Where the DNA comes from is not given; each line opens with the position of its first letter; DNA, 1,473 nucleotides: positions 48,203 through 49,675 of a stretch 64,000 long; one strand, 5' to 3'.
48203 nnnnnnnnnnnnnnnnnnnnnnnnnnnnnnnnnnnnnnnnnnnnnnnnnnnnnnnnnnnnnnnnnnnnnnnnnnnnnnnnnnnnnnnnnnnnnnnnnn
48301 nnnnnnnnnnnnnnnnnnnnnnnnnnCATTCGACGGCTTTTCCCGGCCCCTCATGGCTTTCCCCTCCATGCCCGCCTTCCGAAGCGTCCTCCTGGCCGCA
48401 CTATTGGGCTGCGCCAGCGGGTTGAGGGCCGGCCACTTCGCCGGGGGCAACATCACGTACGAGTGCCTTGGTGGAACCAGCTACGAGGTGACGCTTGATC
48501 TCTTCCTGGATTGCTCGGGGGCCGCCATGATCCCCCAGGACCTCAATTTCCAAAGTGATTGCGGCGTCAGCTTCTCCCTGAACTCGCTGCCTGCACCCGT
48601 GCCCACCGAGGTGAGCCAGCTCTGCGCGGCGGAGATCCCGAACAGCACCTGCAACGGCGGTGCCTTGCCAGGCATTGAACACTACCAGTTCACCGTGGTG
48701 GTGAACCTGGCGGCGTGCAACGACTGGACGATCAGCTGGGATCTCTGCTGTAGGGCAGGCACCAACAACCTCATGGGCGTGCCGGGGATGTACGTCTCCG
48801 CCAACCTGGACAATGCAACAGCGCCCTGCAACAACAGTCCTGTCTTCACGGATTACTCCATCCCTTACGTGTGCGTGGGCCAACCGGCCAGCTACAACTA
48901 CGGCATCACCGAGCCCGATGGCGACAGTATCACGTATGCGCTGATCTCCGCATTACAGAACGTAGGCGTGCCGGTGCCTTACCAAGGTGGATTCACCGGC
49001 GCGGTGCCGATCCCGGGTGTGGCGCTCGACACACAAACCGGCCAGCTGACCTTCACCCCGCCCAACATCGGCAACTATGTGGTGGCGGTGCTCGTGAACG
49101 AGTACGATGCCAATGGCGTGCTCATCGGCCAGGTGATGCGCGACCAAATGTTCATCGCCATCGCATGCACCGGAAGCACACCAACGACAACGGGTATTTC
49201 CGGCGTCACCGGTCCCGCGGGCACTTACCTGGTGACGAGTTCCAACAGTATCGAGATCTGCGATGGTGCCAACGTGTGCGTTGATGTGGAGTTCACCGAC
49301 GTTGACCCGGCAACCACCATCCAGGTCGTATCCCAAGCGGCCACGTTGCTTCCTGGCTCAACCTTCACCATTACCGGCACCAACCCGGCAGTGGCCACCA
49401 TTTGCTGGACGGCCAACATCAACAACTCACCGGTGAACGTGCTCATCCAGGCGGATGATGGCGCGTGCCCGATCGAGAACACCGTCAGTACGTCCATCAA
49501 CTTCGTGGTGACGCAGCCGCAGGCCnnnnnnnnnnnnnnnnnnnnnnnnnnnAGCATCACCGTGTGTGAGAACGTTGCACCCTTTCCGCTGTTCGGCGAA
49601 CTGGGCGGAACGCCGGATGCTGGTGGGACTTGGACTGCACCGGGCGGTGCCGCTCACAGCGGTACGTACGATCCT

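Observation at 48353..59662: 3769-aa SprB-like giant adhesin made of 39 tandem Ig-like repeats with a type-B T9SS sorting domain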

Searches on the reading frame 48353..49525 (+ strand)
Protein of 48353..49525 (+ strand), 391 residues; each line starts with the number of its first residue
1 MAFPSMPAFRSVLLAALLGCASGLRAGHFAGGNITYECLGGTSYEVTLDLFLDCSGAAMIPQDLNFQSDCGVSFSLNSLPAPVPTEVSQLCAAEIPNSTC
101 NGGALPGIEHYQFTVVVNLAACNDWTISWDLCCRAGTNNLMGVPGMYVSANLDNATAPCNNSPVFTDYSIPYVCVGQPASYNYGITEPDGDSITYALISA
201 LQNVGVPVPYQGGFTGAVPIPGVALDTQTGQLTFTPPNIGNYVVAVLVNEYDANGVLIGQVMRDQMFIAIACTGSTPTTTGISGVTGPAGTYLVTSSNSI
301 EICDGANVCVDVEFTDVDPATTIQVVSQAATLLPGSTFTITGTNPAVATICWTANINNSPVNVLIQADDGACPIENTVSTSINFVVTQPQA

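Call 12: search_protein_families(library=pfam, proteins=[window:48353-49525:+], max_evalue=1)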
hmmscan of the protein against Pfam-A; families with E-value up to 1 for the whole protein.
window:48353-49525:+ (391 aa): 1 family
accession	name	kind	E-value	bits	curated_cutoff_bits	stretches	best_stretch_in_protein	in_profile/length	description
PF13293.11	DUF4074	-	0.015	15.8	22.3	0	74-102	7-35/63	Domain of unknown function (DUF4074)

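Call 14: find_homologous_proteins(query=window:48353-49525:+)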
Query window:48353-49525:+ (391 aa): 130 proteins with E <= 0.001 among 6654 candidates; the best 120 are listed.
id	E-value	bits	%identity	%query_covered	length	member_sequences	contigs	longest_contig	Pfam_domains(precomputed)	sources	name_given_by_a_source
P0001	1.2e-147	510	63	92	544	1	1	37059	-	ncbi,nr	ncbi:MAG: hypothetical protein KDB97_07800, partial [Flavobacteriales bacterium]|nr:hypothetical pro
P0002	2.0e-147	509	60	96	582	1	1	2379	-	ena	-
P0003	4.6e-147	508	63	92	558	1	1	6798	-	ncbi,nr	ncbi:MAG: hypothetical protein KDB88_12145, partial [Flavobacteriales bacterium]|nr:hypothetical pro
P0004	5.1e-146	504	62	92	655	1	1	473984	PF23931.2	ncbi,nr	ncbi:MAG: hypothetical protein H6597_00885 [Flavobacteriales bacterium]|nr:hypothetical protein [Fla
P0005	7.5e-136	471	59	97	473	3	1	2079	-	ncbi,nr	ncbi:MAG: hypothetical protein KDC03_16915, partial [Flavobacteriales bacterium]|nr:hypothetical pro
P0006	9.2e-120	418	51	99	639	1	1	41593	-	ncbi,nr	ncbi:MAG: hypothetical protein J5I62_05485, partial [Flavobacteriales bacterium]|nr:hypothetical pro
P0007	5.4e-118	412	50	99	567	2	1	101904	-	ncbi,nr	ncbi:MAG TPA: hypothetical protein PLB89_06925, partial [Flavobacteriales bacterium]|nr:hypothetical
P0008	1.2e-115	405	52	91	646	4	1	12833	-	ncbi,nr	ncbi:MAG: hypothetical protein JNM49_04860, partial [Flavobacteriales bacterium]|nr:hypothetical pro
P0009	7.9e-113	395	50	94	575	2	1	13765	-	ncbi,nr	ncbi:MAG: hypothetical protein KBH07_07805, partial [Flavobacteriales bacterium]|nr:hypothetical pro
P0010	2.3e-112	394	50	98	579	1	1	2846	-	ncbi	-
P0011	4.7e-111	389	51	93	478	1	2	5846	PF18962.8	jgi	jgi:large repetitive protein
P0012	1.0e-110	388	50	96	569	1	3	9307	-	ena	-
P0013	3.9e-109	383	53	88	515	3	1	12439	-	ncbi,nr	ncbi:MAG: hypothetical protein KDB93_09795, partial [Flavobacteriales bacterium]|nr:hypothetical pro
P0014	1.1e-108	382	48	97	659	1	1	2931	-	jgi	jgi:hypothetical protein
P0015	3.7e-108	380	48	97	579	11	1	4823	-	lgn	-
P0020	4.3e-107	376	50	93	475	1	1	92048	PF18962.8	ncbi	-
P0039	1.8e-102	361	50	95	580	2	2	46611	PF05345.19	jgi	jgi:hypothetical protein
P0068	4.1e-97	343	48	92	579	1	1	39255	PF05345.19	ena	-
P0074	6.4e-92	326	44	96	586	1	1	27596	PF05345.19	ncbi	-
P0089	4.1e-81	291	43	89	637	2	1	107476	PF22352.3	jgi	jgi:hypothetical protein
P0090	2.0e-80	289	41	92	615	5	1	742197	-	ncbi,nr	ncbi:MAG: T9SS type A sorting domain-containing protein [Flavobacteriales bacterium]|nr:T9SS type A 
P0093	7.6e-80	287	41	93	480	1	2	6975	PF13585.13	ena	-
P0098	6.6e-76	274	40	94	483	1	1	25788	PF13585.13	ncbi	ncbi:MAG: gliding motility-associated C-terminal domain-containing protein [Bacteroidota bacterium]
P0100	4.1e-75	271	38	97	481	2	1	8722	PF13585.13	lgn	-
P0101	2.5e-72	262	42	93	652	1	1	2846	PF00801.27,PF13585.13,PF18911.7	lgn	-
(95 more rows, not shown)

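Call 17: search_protein_families(library=pfam, proteins=[P0004, P0039, P0089, P0090, P0006, P0098], max_evalue=0.1)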
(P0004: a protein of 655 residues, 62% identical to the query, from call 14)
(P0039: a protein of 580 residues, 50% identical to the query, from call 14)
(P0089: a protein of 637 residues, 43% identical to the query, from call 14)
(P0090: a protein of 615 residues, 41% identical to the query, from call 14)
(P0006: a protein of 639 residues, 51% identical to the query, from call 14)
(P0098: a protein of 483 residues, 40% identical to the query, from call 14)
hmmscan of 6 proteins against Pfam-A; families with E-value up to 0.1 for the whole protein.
P0004 (655 aa): 3 families
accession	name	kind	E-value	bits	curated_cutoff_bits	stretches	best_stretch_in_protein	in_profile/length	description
PF23931.1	Terminase_6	-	1.3e-05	26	27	0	552-583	47-78/96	Terminase small subunit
PF24908.1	Ig_SIBA-E_2nd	-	0.0048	17.5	27.8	1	208-255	36-80/117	Integrin beta-like protein A-E, second Ig-like domain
PF22352.2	K319L-like_PKD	-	0.013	15.9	27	0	513-538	56-82/84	K319L-like, PKD domain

P0039 (580 aa): 2 families
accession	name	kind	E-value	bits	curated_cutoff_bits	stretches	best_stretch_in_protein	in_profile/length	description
PF05345.18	He_PIG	-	3.7e-06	27.7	24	1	188-262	9-84/96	Putative Ig domain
PF23664.1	Ig_Pom152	-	0.024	15.4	27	1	211-262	34-88/106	Nucleoporin pom152-like, immunoglobulin-like domain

P0089 (637 aa): 6 families
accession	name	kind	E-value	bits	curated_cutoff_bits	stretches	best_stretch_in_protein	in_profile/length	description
PF22352.2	K319L-like_PKD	-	7.3e-07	29.5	27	1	491-556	11-84/84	K319L-like, PKD domain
PF18911.6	PKD_4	-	2e-05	25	27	1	518-555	46-84/85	PKD domain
PF24908.1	Ig_SIBA-E_2nd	-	0.0021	18.6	27.8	1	173-256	6-75/117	Integrin beta-like protein A-E, second Ig-like domain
PF00630.25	Filamin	-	0.003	18.8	26.9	0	178-255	18-84/93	Filamin/ABP280 repeat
PF02743.24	dCache_1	-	0.0048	16.9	45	1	186-276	70-156/240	Cache domain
PF18342.7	LytB_SH3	-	0.097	13.2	25.8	0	181-199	6-24/67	Endo-beta-N-acetylglucosaminidase LytB SH3 domain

P0090 (615 aa): 4 families
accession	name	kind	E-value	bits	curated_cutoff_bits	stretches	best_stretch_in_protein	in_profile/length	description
PF24908.1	Ig_SIBA-E_2nd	-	0.00082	20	27.8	1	177-244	15-79/117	Integrin beta-like protein A-E, second Ig-like domain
PF18962.6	Por_Secre_tail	-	0.0038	17.9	27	1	542-603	3-66/75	Secretion system C-terminal sorting domain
PF05345.18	He_PIG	-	0.032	15.1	24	0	330-372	55-96/96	Putative Ig domain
PF21223.3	TPPII_Ig-like-1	-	0.066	14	27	0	306-364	51-108/117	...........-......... II, first Ig-like domain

P0006 (639 aa): 0 families

P0098 (483 aa): 4 families
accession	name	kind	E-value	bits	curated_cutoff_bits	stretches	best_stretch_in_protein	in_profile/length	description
PF13585.12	CHU_C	-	2.8e-14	53.5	27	1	401-478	2-85/86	CHU_C Type IX secretion signal domain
PF07495.19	Y_Y_Y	-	0.00044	20.5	26.6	0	450-473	33-56/65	Y_Y_Y domain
PF17963.7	Big_9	-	0.00075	20.8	23.6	1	304-378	10-78/89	Bacterial Ig domain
PF23616.1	Ig_GEX2_N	-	0.093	13.3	27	0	237-259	74-96/105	GEX2 N-terminal Ig-like domain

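Call 25: predict_structure(alignment_id=A2)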
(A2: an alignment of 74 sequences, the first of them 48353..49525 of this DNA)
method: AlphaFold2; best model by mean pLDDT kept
length: 391 residues; sequences in the alignment: 74
mean_pLDDT: 94.7   pTM: 0.89
mean pLDDT of the five models: 94.7, 93.8, 93.2, 93.1, 92.9
residues with pLDDT >= 90: 354; 70-90: 26; 50-70: 11; < 50: 0
segments of 3 or more residues with pLDDT < 50: none
pLDDT, mean of each block of 10 residues (from residue 1): 66 82 74 98 98 95 98 98 96 96 96 98 98 93 95 95 96 96 96 97 96 98 96 98 98 97 97 94 97 97 98 97 97 97 98 96 96 94 94 76
secondary structure, 60 per line:
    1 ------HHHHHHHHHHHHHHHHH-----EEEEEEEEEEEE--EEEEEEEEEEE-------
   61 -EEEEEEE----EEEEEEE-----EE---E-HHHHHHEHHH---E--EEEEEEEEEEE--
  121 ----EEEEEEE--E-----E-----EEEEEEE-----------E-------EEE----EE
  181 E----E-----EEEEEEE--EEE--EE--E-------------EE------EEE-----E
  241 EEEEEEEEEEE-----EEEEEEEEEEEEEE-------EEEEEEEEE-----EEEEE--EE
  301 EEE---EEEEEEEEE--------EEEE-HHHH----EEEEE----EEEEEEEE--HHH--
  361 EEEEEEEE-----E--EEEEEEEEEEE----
elements in order: H7-23 E29-40 E43-53 E62-68 E73-79 H92-97 E108-118 E125-131 E146-152 E172-174 E179-181 E192-198 E201-203 E232-234 E240-251 E257-270 E278-286 E292-296 E299-303 E307-315 E324-327 H329-332 E337-341 E346-353 E361-368 E377-387

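Call 43: search_solved_structures(query=A2, max_evalue=1, show_alignments=2)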
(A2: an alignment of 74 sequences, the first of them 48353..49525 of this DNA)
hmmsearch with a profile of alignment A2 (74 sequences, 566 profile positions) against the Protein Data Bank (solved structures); distinct sequences matched with E-value up to 1: 2.
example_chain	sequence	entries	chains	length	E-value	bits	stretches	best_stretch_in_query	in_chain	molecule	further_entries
9jtr_A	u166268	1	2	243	0.099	14.4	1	360-444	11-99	Basic chitinase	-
9jtp_A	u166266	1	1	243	0.14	13.9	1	360-443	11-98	Basic chitinase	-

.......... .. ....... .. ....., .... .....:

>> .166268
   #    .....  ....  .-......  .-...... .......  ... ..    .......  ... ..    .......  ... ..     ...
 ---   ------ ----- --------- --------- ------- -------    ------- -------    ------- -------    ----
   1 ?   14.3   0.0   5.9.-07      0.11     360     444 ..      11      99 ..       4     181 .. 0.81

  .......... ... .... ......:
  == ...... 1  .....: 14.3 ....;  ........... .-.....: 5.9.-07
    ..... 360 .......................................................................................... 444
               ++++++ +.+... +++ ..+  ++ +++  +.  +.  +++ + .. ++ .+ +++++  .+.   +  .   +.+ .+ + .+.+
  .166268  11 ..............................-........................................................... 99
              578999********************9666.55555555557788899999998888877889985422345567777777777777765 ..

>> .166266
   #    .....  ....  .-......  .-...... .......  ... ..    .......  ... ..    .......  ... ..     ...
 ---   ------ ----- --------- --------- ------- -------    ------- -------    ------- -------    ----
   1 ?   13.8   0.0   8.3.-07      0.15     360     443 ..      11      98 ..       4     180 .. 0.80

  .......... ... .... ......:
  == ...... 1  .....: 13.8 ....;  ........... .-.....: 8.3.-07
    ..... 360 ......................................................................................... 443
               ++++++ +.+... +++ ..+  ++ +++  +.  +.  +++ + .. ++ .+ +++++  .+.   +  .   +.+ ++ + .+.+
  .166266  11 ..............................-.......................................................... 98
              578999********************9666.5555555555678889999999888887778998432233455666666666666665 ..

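Call 45: find_related_loci(query=window:48353-49525:+, collection=genome_contigs, flank=10000)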
Query window:48353-49525:+ (391 aa) in genome_contigs; peptide patterns used: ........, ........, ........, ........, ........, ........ (x = any residue, [..] = any of these).
62 stretches matched a pattern; 15 encode a relative of the query (tblastn E <= 1e-3); 15 distinct loci.
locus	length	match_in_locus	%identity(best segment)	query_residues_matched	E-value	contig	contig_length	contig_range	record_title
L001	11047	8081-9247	72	1-388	0e+0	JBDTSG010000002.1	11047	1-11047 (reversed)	MAG: Flavobacteriales bacterium isolate cluster3_bin.265 NODE_26399_length_11047_cov_8.561954, whole genome shotgun sequ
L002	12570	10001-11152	66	3-387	2e-165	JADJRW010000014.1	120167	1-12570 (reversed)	MAG: Flavobacteriales bacterium isolate Hade_18-Q3-R52-61_BATAC.255 tig00017319-10-1220200, whole genome shotgun sequenc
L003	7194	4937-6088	63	3-387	1e-159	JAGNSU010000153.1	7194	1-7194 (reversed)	MAG: Flavobacteriales bacterium isolate Go_SlAct_bin_145 Go_SlAct_59410_length_7194_cov_15.141503, whole genome shotgun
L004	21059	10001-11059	67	33-387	8e-157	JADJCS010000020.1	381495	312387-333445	MAG: Flavobacteriales bacterium isolate Aved_18-Q3-R54-62_BATAC.626 tig00375394-10-3807750, whole genome shotgun sequenc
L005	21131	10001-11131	60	7-384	1e-137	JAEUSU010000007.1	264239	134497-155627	MAG: Flavobacteriales bacterium isolate new MAG-311 k141_2919823, whole genome shotgun sequence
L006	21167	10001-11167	51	2-386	1e-127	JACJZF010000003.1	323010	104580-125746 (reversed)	MAG: Flavobacteriales bacterium isolate HK-STAS-BACT-57 HK-STAS-BACT-57_3, whole genome shotgun sequence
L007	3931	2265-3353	53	25-389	4e-129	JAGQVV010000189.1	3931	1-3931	MAG: Flavobacteriales bacterium isolate HKST-UBA112 2012-05-30_1_(paired)_contig_123862, whole genome shotgun sequence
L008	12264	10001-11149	51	1-382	1e-122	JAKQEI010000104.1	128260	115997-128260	MAG: Bacteroidota bacterium isolate USDE_maxbin.097 k141_1779541, whole genome shotgun sequence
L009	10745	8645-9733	53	18-382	1e-116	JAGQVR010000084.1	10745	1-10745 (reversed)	MAG: Flavobacteriales bacterium isolate HKST-UBA109 NODE_85_length_10745_cov_4.612486, whole genome shotgun sequence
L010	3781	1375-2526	50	3-382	2e-117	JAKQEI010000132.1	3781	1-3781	MAG: Bacteroidota bacterium isolate USDE_maxbin.097 k141_1527997, whole genome shotgun sequence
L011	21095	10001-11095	49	10-376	8e-115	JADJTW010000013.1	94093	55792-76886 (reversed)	MAG: Flavobacteriales bacterium isolate Hirt_18-Q3-R61-65_BATAC.102 tig00021662-10-942130, whole genome shotgun sequence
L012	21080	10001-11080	49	21-382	2e-113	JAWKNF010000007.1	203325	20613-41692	MAG: Flavobacteriales bacterium isolate ABC1.8 ABC1.8.fa-7, whole genome shotgun sequence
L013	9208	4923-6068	39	12-389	6e-81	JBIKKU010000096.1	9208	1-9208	MAG: Flavobacteriales bacterium isolate ME2014-08-05_3300044627_group5_bin56 Rohwer_bin1008_scaffold_7988_c1, whole geno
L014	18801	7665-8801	44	8-382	4e-97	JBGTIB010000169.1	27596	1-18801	MAG: Flavobacteriales bacterium isolate JTS-RE253 k141_8632061, whole genome shotgun sequence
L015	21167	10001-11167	51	3-391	3e-122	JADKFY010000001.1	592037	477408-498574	MAG: Flavobacteriales bacterium isolate Ribe_18-Q3-R11-54_BAT3C.418 tig00001415-10-5914220, whole genome shotgun sequenc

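Call 65: fold_search(model_id=the predicted structure, library=pdb)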
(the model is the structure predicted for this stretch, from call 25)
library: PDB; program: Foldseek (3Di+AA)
matches with E <= 10: 1227; with E <= 0.001: 122
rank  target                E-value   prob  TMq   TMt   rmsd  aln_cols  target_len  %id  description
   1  7ram_D                7.5e-07  1.00  0.20  0.26  21.6       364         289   12  Cryo-EM Structure of the HCMV gHgLgO Trimer Derived from AD169 and TR strains in complex with PDGFRalpha (released 2022-06-08)
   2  3dmk_A                8.3e-07  1.00  0.20  0.11  21.9       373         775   10  Crystal structure of Down Syndrome Cell Adhesion Molecule (DSCAM) isoform 1.30.30, N-terminal eight Ig domains (released 2008-10-07)
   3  3dmk_B                8.3e-07  1.00  0.18  0.12  22.9       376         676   11  Crystal structure of Down Syndrome Cell Adhesion Molecule (DSCAM) isoform 1.30.30, N-terminal eight Ig domains (released 2008-10-07)
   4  3mvs                  1.7e-06  1.00  0.20  0.35  23.7       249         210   14  Structure of the N-terminus of Cadherin 23 (released 2010-06-09)
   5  6eg1_B                2.3e-06  1.00  0.20  0.25  27.9       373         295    9  Crystal structure of Dpr2 Ig1-Ig2 in complex with DIP-Theta Ig1-Ig3 (released 2018-11-28)
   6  3shs                  2.4e-06  0.99  0.17  0.21  27.1       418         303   10  Three N-terminal domains of the bacteriophage RB49 Highly Immunogenic Outer Capsid protein (Hoc) (released 2011-06-29)
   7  3mjg_X                3.1e-06  1.00  0.17  0.23  24.7       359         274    9  The structure of a platelet derived growth factor receptor complex (released 2010-06-16)
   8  5jde_A                3.5e-06  1.00  0.17  0.25  26.1       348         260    7  Crystal structure of I9-I11 tandem from titin (P1) (released 2016-09-14)
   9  6bwn                  3.9e-06  1.00  0.18  0.31  24.1       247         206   14  Crystal Structure of Mouse Protocadherin-15 EC6-7 (released 2018-12-19)
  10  4x9g_A                4.5e-06  0.99  0.16  0.16  22.1       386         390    9  Crystal structure of Dscam1 isoform 6.44, N-terminal four Ig domains (released 2015-12-16)
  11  9gtb_B                5.6e-06  1.00  0.21  0.24  24.1       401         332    9  Cryo-EM structure of Mouse PMCA-NPTN complex captured in E1-Ca state (released 2025-08-06)
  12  5jde_B                8.1e-06  1.00  0.18  0.26  26.8       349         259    7  Crystal structure of I9-I11 tandem from titin (P1) (released 2016-09-14)
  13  5d4k_B                1.1e-05  0.99  0.20  0.15  23.1       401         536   10  Crystal structure of the human polymeric Ig receptor (pIgR) ectodomain (released 2016-03-16)
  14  3mjg_Y                1.2e-05  0.99  0.18  0.24  25.3       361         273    8  The structure of a platelet derived growth factor receptor complex (released 2010-06-16)
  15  4xxw_C                1.7e-05  1.00  0.19  0.35  23.8       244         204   13  Crystal structure of mouse Cadherin-23 EC1-2 and Protocadherin-15 EC1-2 splice variant (released 2016-05-04)
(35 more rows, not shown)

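Call 77: find_encoding_contigs(protein=P0098, flank=8000, max_places=2)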
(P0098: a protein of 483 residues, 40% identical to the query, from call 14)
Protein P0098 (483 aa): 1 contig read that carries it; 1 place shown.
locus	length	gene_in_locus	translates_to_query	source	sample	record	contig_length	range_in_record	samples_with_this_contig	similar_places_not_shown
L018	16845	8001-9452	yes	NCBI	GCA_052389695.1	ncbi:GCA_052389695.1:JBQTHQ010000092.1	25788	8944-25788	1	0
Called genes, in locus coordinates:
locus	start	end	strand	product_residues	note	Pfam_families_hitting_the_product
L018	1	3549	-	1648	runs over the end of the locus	PF14870:PSII_BNR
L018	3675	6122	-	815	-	PF22896:OB_RNR_1st (weak), PF08206:OB_RNB, PF17849:OB_Dis3, PF17876:CSD2, PF00773:RNB, PF00575:S1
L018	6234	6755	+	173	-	PF04542:Sigma70_r2, PF08281:Sigma70_r4_2, PF04545:Sigma70_r4 (weak)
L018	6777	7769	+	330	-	PF00801:PKD (weak), PF18911:PKD_4, PF13585:CHU_C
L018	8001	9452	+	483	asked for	PF13585:CHU_C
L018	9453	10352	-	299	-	PF02541:Ppx-GppA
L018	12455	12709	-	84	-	-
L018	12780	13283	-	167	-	PF00300:His_Phos_1 (faint)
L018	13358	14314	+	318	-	PF09982:LpxR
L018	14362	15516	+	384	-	PF00155:Aminotran_1_2, PF01053:Cys_Met_Meta_PP, PF00266:Aminotran_5 (weak), PF01041:DegT_DnrJ_EryC1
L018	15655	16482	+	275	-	PF11306:DUF3108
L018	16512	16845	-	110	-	?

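Call 78: find_encoding_contigs(protein=P0090, flank=8000, max_places=2)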
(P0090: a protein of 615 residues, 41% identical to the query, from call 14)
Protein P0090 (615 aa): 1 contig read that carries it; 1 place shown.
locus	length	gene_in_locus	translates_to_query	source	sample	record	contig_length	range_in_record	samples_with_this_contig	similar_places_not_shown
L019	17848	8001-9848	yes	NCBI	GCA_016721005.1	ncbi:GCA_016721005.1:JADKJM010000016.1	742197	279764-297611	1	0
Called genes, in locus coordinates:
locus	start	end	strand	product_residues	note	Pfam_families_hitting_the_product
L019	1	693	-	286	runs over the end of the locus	-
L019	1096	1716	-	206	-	-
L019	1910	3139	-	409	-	PF00364:Biotin_lipoyl, PF25997:BSH_YhbJ (weak), PF02817:E3_binding, PF00198:2-oxoacid_dh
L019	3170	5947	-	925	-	PF16078:2-oxogl_dehyd_N, PF00676:E1_dh, PF02779:Transket_pyr, PF16870:OxoGdeHyase_C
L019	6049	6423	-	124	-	-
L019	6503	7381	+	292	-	-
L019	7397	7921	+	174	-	PF12867:DinB_2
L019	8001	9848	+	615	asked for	-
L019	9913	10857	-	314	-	PF00348:polyprenyl_synt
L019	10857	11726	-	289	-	PF00483:NTP_transferase, PF12804:NTP_transf_3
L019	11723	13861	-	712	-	PF03176:MMPL, PF02460:Patched (weak), PF12349:Sterol-sensing, PF03176:MMPL, PF00873:ACR_tran (weak)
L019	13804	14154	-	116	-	-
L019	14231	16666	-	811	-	PF13620:CarboxypepD_reg, PF13715:CarbopepD_reg_2, PF18939:DUF5686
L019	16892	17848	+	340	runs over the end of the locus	PF04055:Radical_SAM, PF13186:SPASM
